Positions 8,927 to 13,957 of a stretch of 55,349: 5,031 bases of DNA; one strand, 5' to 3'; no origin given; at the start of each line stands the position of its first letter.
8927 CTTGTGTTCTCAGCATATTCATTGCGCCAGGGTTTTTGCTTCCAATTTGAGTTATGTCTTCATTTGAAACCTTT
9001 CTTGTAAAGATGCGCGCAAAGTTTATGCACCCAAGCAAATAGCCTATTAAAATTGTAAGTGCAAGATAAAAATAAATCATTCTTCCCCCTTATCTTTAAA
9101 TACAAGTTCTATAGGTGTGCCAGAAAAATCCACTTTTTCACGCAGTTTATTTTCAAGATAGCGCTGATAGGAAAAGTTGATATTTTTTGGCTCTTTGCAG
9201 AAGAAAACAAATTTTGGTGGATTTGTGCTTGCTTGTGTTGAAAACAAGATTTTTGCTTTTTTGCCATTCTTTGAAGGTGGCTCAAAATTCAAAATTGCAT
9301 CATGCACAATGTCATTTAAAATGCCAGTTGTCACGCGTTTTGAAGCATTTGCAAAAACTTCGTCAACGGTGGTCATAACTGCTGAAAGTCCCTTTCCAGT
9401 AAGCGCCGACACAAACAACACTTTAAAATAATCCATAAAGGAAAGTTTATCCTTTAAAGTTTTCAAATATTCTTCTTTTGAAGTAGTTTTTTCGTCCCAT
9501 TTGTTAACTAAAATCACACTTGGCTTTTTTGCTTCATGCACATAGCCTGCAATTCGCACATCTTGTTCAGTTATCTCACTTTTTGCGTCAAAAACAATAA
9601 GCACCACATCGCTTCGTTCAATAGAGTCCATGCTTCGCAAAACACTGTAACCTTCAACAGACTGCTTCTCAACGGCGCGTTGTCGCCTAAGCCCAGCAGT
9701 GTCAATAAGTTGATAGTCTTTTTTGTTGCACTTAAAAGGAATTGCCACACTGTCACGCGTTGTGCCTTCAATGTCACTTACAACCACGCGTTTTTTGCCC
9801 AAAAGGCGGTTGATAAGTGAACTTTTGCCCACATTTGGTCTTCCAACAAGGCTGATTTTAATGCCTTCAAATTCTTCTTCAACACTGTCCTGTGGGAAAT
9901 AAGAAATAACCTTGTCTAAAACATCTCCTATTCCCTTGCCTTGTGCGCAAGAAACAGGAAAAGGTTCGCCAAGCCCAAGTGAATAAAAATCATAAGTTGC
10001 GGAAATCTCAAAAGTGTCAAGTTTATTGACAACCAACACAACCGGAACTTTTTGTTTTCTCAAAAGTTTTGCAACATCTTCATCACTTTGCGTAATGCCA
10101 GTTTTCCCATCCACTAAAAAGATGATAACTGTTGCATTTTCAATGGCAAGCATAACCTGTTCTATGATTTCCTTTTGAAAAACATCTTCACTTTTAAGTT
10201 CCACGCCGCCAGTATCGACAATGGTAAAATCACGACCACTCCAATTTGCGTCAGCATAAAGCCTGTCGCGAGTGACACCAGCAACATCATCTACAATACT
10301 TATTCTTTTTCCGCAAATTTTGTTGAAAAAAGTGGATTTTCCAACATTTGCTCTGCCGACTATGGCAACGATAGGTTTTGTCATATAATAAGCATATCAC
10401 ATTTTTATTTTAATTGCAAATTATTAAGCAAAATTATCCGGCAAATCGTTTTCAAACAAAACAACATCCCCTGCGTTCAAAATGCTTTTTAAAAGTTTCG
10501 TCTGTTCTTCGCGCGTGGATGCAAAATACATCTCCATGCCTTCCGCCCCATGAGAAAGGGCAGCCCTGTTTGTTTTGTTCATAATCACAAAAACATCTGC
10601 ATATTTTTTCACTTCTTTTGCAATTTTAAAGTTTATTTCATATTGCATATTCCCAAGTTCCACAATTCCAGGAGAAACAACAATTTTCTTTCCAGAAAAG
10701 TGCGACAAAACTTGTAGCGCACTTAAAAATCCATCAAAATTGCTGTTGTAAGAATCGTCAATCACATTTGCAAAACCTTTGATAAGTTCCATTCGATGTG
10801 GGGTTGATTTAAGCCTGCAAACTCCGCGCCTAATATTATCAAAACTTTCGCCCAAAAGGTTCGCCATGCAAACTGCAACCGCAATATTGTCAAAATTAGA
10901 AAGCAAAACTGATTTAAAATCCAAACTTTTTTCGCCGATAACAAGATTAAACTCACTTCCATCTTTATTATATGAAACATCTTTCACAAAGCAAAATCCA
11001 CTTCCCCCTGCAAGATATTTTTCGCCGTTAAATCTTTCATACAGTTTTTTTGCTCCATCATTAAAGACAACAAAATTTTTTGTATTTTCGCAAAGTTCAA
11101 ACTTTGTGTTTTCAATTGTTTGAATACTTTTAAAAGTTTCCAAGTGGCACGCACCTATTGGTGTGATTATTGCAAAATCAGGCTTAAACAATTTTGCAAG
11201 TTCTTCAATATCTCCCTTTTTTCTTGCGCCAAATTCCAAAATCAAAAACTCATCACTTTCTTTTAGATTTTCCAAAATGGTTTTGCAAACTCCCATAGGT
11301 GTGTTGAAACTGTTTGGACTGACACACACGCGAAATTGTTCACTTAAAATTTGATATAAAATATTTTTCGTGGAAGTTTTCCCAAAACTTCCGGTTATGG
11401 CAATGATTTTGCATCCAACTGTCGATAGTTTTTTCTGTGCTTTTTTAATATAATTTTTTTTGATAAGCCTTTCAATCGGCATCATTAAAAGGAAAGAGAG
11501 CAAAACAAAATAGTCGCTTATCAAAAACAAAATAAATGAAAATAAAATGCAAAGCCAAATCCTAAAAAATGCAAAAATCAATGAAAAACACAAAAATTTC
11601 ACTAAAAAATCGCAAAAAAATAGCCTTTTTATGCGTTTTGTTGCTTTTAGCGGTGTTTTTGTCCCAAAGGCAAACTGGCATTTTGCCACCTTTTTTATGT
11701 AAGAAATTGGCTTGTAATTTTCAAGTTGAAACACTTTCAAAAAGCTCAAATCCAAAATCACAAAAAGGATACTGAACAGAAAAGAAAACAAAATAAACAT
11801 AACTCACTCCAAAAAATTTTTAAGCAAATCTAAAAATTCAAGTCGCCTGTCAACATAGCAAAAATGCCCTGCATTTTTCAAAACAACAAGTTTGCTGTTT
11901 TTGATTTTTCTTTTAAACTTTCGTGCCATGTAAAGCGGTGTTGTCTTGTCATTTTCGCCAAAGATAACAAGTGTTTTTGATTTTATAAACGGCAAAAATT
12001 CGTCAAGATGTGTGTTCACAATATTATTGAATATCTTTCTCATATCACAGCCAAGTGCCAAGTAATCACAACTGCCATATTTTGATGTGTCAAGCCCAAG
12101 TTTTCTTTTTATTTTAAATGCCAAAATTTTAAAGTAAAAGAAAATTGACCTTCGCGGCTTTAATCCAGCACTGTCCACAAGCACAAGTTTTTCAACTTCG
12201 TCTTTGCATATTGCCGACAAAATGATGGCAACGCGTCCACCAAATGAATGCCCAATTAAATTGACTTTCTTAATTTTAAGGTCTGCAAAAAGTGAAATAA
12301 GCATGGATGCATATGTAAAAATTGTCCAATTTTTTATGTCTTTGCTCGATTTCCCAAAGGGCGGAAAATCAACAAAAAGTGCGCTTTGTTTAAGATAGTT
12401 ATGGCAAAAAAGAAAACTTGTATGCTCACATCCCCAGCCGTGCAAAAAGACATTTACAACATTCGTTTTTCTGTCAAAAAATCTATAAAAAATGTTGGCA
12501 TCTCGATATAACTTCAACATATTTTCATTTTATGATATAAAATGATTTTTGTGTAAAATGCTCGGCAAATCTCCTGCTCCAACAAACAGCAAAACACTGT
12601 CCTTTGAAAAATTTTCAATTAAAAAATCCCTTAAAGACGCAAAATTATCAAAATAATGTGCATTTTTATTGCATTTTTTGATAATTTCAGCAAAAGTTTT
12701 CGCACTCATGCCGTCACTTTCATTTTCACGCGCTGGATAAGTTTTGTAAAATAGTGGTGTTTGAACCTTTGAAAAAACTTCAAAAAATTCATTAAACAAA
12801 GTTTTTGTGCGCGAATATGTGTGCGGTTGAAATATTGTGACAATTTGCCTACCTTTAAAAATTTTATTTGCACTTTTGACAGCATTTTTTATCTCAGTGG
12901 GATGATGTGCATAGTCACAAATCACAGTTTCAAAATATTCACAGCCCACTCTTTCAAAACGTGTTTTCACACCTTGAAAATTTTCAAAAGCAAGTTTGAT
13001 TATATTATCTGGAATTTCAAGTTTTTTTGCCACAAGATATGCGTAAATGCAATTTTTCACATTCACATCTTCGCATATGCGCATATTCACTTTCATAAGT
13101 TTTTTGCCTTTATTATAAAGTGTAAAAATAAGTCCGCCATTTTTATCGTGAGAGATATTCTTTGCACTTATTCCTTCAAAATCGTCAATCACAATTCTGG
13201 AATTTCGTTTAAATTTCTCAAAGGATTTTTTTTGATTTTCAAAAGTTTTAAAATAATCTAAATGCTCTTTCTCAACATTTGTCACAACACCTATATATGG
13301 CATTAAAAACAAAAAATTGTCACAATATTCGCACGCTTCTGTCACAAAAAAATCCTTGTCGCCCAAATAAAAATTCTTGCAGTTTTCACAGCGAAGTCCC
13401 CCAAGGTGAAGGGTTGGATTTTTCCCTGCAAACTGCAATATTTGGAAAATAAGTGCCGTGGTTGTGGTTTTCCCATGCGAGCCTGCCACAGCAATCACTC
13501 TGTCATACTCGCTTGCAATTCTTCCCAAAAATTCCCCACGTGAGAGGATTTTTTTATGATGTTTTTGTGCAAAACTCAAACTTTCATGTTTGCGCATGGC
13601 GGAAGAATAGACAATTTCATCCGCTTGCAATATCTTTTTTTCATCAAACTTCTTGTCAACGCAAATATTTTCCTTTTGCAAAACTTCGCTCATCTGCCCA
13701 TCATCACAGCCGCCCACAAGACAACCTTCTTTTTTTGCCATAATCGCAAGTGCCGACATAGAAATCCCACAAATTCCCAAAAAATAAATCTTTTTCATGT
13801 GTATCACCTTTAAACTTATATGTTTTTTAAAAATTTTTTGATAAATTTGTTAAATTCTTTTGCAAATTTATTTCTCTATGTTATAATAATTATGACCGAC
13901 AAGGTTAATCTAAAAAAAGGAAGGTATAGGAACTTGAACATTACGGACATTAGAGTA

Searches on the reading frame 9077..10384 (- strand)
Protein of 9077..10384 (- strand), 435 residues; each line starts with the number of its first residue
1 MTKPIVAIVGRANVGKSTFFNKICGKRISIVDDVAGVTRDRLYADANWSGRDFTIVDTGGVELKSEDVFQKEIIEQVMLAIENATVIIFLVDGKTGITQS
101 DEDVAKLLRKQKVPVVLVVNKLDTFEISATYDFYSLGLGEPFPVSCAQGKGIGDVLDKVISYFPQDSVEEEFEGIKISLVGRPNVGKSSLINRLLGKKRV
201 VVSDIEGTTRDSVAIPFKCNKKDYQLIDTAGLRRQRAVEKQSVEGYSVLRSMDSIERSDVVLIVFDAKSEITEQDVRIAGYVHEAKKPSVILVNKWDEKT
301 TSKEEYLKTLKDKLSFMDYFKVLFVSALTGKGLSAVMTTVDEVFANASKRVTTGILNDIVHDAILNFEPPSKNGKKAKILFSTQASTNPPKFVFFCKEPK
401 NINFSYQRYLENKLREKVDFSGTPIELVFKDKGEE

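Call 75: search_protein_families(library=pfam, proteins=[window:9077-10384:-], max_evalue=0.001)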
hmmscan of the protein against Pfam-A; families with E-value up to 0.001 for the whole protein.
window:9077-10384:- (435 aa): 15 families
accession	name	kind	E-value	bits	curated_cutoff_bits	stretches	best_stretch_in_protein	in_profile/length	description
PF01926.29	MMR_HSR1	-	5e-59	197.8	21.9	2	176-295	1-113/113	50S ribosome-binding GTPase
PF14714.11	KH_dom-like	-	1.2e-30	106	27.3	1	350-430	1-81/81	KH-domain-like of EngA bacterial GTPase enzymes, C-terminal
PF02421.24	FeoB_N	-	5e-29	101.3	27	2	176-339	2-155/156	Ferrous iron transport protein B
PF00009.33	GTP_EFTU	-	3.8e-23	82.5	26.5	2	206-344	53-186/188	Elongation factor Tu GTP binding domain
PF00350.29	Dynamin_N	-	2.2e-17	64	27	0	217-294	96-165/168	Dynamin family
PF04548.22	AIG1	-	9.1e-16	58.2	27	2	7-109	4-108/212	AIG1 family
PF03193.22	RsgA_GTPase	-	3.6e-13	50.2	30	1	76-234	17-170/174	RsgA GTPase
PF08477.19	Roc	-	1.3e-09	38.8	27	1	176-270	1-92/119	Ras of Complex, Roc, domain of DAPkinase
PF00071.28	Ras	-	5.5e-09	36.3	21.6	1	176-339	1-155/162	Ras family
PF09439.16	SRPRB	-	5.1e-06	26.4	25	0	3-109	3-97/178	Signal recognition particle receptor beta subunit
PF13479.12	AAA_24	-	9.1e-06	26.1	27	0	174-220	2-45/195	AAA domain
PF16897.10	MMR_HSR1_Xtn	-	1.1e-05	25.8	35.2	0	60-160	3-101/106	C-terminal region of MMR_HSR1 domain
PF15891.11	Nuc_deoxyri_tr2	-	6.6e-05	23.6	30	0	66-119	50-102/105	Nucleoside 2-deoxyribosyltransferase like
PF00005.33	ABC_tran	-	7.5e-05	23.8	25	0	5-34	13-42/137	ABC transporter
PF19263.5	DUF5906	-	0.00037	21.5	27.6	0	9-60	2-56/114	Family of unknown function (DUF5906)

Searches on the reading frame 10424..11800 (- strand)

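Call 75: search_protein_families(library=pfam, proteins=[window:10424-11800:-], max_evalue=0.001)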
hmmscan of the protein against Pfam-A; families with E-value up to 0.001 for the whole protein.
window:10424-11800:- (458 aa): 2 families
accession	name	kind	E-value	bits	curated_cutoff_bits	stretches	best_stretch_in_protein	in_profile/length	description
PF08245.18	Mur_ligase_M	-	5.2e-26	92.3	24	1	135-312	1-199/200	Mur ligase middle domain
PF02875.26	Mur_ligase_C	-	5.3e-10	40.6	28.4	1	335-449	1-123/127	Mur ligase, glutamate ligase domain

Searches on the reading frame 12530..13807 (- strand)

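Call 75: search_protein_families(library=pfam, proteins=[window:12530-13807:-], max_evalue=0.001)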
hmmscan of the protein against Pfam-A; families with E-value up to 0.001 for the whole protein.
window:12530-13807:- (425 aa): 3 families
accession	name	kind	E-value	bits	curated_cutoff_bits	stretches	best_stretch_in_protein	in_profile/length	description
PF02875.26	Mur_ligase_C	-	1.7e-16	61.7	28.4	1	283-412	2-127/127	Mur ligase, glutamate ligase domain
PF08245.18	Mur_ligase_M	-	5.1e-12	46.6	24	1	107-201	1-111/200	Mur ligase middle domain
PF01225.30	Mur_ligase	-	5.5e-08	33.5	21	1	6-101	1-94/95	Mur ligase family, catalytic domain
